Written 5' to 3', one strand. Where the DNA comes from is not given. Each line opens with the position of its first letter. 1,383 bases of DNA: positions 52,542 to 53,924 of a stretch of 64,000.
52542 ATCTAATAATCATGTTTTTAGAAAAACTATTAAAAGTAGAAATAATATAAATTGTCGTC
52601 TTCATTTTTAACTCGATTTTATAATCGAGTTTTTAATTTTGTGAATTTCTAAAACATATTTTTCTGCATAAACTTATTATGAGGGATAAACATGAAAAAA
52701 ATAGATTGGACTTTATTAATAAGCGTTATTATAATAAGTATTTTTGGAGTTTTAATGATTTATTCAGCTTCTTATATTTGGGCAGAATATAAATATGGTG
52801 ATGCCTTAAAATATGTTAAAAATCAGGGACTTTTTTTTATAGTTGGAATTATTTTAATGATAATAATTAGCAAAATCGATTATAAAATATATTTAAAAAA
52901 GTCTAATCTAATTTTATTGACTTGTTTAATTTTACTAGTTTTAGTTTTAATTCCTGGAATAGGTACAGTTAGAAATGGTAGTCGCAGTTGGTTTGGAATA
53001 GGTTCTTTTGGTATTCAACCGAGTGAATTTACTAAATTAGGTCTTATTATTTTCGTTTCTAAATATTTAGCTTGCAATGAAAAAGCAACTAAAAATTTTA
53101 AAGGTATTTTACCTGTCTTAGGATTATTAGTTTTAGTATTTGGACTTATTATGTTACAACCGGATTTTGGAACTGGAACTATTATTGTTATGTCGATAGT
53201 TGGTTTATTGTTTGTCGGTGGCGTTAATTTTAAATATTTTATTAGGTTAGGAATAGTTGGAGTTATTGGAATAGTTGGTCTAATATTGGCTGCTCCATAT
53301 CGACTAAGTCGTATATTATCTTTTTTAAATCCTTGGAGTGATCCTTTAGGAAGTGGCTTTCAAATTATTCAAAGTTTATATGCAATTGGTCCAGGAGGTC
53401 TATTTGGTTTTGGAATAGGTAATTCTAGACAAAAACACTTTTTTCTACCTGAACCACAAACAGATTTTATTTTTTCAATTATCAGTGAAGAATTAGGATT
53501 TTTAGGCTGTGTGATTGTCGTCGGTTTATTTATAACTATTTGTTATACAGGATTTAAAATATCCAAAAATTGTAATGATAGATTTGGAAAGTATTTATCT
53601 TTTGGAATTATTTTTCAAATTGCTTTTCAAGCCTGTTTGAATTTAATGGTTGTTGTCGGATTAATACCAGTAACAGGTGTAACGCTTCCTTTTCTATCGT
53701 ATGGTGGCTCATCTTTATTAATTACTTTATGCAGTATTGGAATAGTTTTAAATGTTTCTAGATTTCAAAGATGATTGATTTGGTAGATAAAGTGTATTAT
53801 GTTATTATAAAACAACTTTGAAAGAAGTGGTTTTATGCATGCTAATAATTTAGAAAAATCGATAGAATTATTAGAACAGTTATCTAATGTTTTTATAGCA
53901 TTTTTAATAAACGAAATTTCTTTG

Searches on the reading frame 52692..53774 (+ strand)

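Call 66: search_protein_families(library=pfam, proteins=[window:52692-53774:+])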
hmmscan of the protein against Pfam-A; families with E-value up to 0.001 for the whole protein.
window:52692-53774:+ (360 aa): 1 family
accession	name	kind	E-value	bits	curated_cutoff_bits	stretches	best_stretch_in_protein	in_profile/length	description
PF01098.24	FTSW_RODA_SPOVE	-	2.3e-116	389.1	26.4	1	8-359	4-354/356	Cell cycle protein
